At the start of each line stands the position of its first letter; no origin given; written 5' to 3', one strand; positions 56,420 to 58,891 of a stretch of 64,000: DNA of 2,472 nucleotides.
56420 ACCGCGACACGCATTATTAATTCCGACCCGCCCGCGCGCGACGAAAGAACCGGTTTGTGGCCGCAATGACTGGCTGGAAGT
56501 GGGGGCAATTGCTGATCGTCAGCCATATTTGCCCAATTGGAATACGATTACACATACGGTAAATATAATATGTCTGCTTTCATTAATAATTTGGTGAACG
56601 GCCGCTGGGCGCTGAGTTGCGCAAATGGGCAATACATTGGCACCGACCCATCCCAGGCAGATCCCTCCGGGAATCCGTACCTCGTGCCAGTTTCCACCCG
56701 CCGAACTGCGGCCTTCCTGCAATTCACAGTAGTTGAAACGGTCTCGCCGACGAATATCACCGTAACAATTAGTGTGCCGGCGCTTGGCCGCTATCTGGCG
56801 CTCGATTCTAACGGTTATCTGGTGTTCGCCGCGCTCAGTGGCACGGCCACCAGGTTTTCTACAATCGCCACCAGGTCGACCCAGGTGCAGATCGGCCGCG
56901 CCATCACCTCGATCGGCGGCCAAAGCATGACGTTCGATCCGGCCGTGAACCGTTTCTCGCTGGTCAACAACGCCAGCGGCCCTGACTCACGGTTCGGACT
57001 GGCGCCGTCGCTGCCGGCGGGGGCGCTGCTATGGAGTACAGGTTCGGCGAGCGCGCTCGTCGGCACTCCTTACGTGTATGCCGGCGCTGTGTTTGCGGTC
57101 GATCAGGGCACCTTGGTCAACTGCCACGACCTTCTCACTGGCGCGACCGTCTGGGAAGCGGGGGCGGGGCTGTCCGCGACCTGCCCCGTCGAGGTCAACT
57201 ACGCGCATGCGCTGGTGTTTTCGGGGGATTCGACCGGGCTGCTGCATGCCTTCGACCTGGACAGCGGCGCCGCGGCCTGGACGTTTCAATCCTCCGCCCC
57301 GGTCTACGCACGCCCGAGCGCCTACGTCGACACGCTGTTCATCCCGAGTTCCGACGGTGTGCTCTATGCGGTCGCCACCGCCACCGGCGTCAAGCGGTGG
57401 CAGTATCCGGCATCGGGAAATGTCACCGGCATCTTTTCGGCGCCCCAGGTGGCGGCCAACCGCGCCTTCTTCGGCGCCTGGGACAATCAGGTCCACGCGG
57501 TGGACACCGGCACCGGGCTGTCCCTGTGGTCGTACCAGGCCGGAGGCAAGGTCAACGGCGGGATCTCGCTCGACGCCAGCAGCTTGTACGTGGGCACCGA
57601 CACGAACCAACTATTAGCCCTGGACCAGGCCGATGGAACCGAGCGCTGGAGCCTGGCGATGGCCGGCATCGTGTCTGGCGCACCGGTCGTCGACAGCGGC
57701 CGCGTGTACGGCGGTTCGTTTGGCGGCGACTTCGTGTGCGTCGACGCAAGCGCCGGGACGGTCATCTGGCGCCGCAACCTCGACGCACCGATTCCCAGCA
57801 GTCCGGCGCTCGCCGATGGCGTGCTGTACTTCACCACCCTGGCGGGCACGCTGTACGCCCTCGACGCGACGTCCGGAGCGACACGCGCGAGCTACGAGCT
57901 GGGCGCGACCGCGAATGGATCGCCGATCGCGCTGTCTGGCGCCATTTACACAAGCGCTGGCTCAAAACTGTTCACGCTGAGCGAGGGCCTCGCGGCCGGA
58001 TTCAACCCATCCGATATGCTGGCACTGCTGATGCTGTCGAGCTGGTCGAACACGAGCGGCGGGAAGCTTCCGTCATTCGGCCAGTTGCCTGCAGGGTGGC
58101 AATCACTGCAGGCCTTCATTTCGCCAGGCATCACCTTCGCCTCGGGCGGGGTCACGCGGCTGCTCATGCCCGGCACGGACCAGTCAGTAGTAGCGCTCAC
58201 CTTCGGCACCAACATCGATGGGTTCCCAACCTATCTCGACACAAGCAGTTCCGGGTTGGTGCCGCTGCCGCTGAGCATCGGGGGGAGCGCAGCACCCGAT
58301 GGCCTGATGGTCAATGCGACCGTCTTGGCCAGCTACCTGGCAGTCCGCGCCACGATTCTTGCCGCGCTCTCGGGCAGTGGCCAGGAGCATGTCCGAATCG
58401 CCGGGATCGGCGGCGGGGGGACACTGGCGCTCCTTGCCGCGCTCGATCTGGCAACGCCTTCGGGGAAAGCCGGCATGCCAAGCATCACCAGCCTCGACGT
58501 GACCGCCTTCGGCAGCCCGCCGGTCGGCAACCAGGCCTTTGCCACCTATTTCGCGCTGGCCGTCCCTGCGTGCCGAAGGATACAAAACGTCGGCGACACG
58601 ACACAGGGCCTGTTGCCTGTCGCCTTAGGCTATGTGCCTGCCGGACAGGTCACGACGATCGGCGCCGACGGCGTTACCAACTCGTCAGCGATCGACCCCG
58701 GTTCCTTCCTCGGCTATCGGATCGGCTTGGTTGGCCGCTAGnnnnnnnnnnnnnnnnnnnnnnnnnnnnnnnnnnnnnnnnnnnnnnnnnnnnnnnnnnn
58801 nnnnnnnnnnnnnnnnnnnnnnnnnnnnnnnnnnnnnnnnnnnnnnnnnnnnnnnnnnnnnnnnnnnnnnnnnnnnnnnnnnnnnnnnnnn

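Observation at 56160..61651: tRNA-Leu-adjacent islet with AT-rich boundary: beta-propeller/pseudo-lipase + lipase_3-PLAT + VWA operon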

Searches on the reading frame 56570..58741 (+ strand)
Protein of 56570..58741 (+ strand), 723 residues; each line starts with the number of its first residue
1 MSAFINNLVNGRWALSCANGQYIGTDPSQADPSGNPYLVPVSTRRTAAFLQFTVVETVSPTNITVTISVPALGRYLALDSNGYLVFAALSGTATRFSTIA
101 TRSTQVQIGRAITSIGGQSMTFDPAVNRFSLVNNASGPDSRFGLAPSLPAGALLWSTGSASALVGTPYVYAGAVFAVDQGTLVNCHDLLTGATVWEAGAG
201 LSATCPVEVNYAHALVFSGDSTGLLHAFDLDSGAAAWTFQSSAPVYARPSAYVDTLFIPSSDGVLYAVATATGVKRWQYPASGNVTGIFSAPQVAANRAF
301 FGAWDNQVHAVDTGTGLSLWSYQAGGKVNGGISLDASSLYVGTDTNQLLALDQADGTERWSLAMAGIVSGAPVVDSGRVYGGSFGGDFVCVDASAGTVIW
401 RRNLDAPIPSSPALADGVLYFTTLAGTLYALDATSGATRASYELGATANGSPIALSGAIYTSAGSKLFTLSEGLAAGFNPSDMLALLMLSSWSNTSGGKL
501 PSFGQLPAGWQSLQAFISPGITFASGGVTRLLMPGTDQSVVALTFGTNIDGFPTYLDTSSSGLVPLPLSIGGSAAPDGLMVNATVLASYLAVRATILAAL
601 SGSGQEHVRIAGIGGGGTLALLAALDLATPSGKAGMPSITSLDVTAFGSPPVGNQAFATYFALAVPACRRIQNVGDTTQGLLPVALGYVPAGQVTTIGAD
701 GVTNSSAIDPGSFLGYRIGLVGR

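Call 6: search_protein_families(library=pfam, proteins=[window:56570-58741:+], max_evalue=0.1)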
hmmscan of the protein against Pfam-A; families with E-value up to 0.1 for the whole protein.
window:56570-58741:+ (723 aa): 4 families
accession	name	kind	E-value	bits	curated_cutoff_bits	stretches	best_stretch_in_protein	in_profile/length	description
PF13570.13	Beta-prop_ACSF4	-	2.1e-39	136.3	133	2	297-461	20-190/329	Beta-alanine-activating enzyme, beta-propeller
PF13360.13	PQQ_2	-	2.7e-38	132.4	27.6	4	182-322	4-144/233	Outer membrane protein assembly factor BamB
PF01011.28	PQQ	-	2.4e-12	46.8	26.7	1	410-462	51-105/595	Glucose/ethanol/alcohol dehydrogenase, beta-propeller domain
PF01764.32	Lipase_3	-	1.1e-06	29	22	1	579-676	32-130/140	Lipase (class 3)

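Call 7: search_protein_families(library=ncbifam, proteins=[window:56570-58741:+], max_evalue=0.1)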
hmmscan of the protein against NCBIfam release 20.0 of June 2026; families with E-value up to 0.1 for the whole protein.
window:56570-58741:+ (723 aa): 6 families
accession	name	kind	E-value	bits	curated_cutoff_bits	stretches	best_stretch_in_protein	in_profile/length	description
TIGR03300.1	assembly_YfgL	equivalog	4.2e-35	121.1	285.2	3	166-316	60-210/377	outer membrane protein assembly factor BamB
NF053615.1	SerThrKinAfsKStmc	equivalog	2.5e-32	112.4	1300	2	262-463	582-791/809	protein serine/threonine kinase AfsK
NF008351.0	PRK11138.1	equivalog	1.2e-28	99.8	423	4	166-321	64-230/394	outer membrane protein assembly factor BamB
TIGR04528.1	acido_non_PQQ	subfamily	3.5e-18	65.6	650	2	294-366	55-132/493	acido-empty-quinoprotein group A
TIGR03075.1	PQQ_enz_alc_DH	subfamily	2.8e-15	55.9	480.05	3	277-402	51-197/530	PQQ-dependent dehydrogenase, methanol/ethanol family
TIGR03074.1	PQQ_membr_DH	subfamily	5e-06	24.6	832.65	0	221-324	353-451/783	membrane-bound PQQ-dependent dehydrogenase, glucose/quinate/shikimate family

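Call 16: search_protein_families(library=padloc, proteins=[window:56570-58741:+], max_evalue=1)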
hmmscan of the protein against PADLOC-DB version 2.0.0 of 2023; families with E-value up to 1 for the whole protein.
window:56570-58741:+ (723 aa): 0 families

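Call 35: find_homologous_proteins(query=window:56570-58741:+, max_evalue=1e-10)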
Query window:56570-58741:+ (723 aa): 177 proteins with E <= 1e-10 among 8000 candidates; the best 120 are listed.
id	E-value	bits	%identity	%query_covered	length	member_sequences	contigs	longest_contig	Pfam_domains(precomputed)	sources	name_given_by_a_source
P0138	0.0e+0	1564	100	100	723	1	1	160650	PF01764.32,PF01011.29,PF13360.14,PF13570.14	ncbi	ncbi:MAG: PQQ-binding-like beta-propeller repeat protein [Massilia sp.]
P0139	8.1e-289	978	62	100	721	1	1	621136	PF01764.32,PF01011.29,PF13360.14,PF13570.14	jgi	jgi:outer membrane protein assembly factor BamB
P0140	1.6e-282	957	60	100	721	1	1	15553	PF01764.32,PF01011.29,PF13360.14,PF13570.14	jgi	jgi:outer membrane protein assembly factor BamB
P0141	4.4e-232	791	52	100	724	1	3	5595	PF01764.32,PF01011.29,PF13360.14,PF13570.14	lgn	-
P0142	5.8e-230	784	53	100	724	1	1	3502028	PF01011.29,PF13360.14,PF13570.14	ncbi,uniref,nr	ncbi:PQQ-binding-like beta-propeller repeat protein [Brevundimonas sp. SL130]|uniref:outer membrane 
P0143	1.9e-229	782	53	100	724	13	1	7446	PF01764.32,PF01011.29,PF13360.14,PF13570.14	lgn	-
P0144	7.7e-60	221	33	39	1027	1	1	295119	PF01011.29,PF14435.12,PF00801.27,PF13360.14,PF13570.14,PF25293.2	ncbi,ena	-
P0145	2.9e-42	163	29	39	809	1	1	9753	PF01011.29,PF13360.14,PF13570.14,PF12770.13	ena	-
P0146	4.1e-42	163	28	47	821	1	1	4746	PF01011.29,PF14435.12,PF07714.24,PF00069.32,PF07774.20,PF13360.14,PF13570.14,PF13560.13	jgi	jgi:outer membrane protein assembly factor BamB/tRNA A-37 threonylcarbamoyl transferase component Bu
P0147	3.8e-41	160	29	44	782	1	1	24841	PF01011.29,PF23727.2,PF07774.20,PF13360.14,PF25292.1,PF13570.14,PF25293.2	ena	-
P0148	2.7e-39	154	37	28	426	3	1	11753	PF01011.29,PF13360.14,PF13570.14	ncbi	ncbi:MAG: PQQ-binding-like beta-propeller repeat protein [Chloroflexota bacterium]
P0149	4.1e-39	153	26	46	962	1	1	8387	PF01011.29,PF23727.2,PF13360.14,PF13570.14,PF25293.2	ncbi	-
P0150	1.9e-37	147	28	40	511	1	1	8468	PF01011.29,PF13360.14,PF13570.14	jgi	jgi:outer membrane protein assembly factor BamB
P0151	3.4e-36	143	30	36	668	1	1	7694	PF01011.29,PF07714.24,PF00069.32,PF13360.14,PF25292.1,PF13570.14,PF01636.30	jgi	-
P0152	3.9e-36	143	37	26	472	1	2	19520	PF01011.29,PF13360.14,PF13570.14,PF25293.2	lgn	-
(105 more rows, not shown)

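Call 69: predict_structure(alignment_id=A4)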
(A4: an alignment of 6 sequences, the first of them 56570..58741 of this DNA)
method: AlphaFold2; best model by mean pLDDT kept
length: 723 residues; sequences in the alignment: 6
mean_pLDDT: 56.7   pTM: 0.46
mean pLDDT of the five models: 56.7, 56.0, 54.8, 53.4, 50.3
residues with pLDDT >= 90: 95; 70-90: 160; 50-70: 131; < 50: 337
segments of 3 or more residues with pLDDT < 50: 1-4, 97-202, 455-458, 465-588, 611-618, 629-637, 646-723
pLDDT, mean of each block of 10 residues (from residue 1): 52 60 72 73 73 61 62 70 66 51 36 32 42 33 26 28 35 38 36 33 60 73 78 76 83 85 92 93 83 89 91 94 83 89 90 94 86 90 91 93 85 77 80 81 63 52 47 31 27 26 26 25 29 32 35 33 38 36 46 53 57 47 52 45 48 38 40 34 33 26 27 28 24
secondary structure, 60 per line:
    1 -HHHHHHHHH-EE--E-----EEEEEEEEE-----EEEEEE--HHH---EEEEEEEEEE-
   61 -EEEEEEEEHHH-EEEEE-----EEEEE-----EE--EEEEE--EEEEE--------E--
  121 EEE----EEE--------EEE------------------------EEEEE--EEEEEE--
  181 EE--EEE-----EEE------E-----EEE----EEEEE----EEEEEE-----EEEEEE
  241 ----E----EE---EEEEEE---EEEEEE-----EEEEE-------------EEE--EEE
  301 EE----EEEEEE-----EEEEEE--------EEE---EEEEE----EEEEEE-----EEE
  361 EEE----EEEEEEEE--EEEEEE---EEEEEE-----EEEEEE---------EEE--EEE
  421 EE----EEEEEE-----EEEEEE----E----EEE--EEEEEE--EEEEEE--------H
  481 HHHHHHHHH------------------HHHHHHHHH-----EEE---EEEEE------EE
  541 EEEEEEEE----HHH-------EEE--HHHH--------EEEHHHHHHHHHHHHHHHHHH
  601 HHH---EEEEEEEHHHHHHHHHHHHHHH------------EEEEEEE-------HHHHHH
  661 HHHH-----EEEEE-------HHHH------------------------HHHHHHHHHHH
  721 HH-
elements in order (helices of 4 or more, strands of 3 or more residues): H2-10 E22-30 E36-41 E50-59 E62-69 E74-78 E84-88 E98-102 E105-109 E121-123 E128-130 E139-141 E166-170 E173-178 E185-187 E193-195 E208-210 E215-219 E224-229 E235-240 E255-260 E264-269 E275-279 E293-295 E298-302 E307-312 E318-323 E332-334 E338-342 E347-352 E358-363 E368-375 E378-383 E387-392 E398-403 E413-415 E418-422 E427-432 E438-443 E453-455 E458-463 E466-471 H480-489 H508-516 E522-524 E528-532 E539-548 E563-565 H568-571 E580-582 H583-603 E607-613 H614-628 E641-647 H655-664 E670-674 H682-685 H710-722

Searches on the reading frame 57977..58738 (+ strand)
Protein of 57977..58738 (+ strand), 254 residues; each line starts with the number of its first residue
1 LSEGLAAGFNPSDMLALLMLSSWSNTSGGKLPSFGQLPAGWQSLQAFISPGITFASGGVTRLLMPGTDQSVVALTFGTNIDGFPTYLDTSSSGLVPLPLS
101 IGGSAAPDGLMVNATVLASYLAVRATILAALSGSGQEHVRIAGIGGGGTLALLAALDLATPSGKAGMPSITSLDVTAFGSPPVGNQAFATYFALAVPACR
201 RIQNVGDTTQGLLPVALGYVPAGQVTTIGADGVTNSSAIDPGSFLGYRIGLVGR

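Call 74: search_solved_structures(query=A5, max_evalue=1, show_alignments=1)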
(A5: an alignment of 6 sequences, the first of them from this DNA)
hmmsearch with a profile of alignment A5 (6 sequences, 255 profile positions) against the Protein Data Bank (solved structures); distinct sequences matched with E-value up to 1: 53.
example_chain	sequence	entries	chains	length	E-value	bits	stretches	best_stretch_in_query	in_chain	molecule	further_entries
4tgl_A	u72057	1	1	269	1.4e-14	57.4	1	109-227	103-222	TRIACYL-GLYCEROL ACYLHYDROLASE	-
1tgl_A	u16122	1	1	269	1.4e-14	57.4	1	109-227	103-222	TRIACYL-GLYCEROL ACYLHYDROLASE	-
5tgl_A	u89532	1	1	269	1.4e-14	57.4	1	109-227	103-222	LIPASE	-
6qpr_A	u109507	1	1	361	2.9e-14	56.3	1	109-227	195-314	Lipase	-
6qpp_A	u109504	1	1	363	3e-14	56.3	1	109-227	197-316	Lipase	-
3tgl_A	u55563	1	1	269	1.9e-13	53.7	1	109-227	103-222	TRIACYL-GLYCEROL ACYLHYDROLASE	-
6a0w_A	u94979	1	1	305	2.8e-09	40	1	109-222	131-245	Lipase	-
8zf0_C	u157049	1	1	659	6.8e-09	38.7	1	111-229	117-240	Lipase-like PAD4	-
1gt6_A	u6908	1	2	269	1.6e-08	37.6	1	124-222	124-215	Lipase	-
1dt3_A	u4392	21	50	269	1.6e-08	37.5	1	124-222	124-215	LIPASE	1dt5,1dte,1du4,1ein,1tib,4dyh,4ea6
5ap9_A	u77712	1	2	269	1.7e-08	37.5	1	124-222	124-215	LIPASE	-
37cb_A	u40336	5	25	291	1.9e-08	37.3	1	124-222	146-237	Lipase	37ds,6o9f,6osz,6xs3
37bv_A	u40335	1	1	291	1.9e-08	37.3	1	124-222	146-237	Lipase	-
7xdd_A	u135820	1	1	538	5.4e-08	35.8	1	112-213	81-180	Lipase-like PAD4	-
7xey_B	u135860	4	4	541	5.4e-08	35.8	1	112-213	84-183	Lipase-like PAD4 | PAD4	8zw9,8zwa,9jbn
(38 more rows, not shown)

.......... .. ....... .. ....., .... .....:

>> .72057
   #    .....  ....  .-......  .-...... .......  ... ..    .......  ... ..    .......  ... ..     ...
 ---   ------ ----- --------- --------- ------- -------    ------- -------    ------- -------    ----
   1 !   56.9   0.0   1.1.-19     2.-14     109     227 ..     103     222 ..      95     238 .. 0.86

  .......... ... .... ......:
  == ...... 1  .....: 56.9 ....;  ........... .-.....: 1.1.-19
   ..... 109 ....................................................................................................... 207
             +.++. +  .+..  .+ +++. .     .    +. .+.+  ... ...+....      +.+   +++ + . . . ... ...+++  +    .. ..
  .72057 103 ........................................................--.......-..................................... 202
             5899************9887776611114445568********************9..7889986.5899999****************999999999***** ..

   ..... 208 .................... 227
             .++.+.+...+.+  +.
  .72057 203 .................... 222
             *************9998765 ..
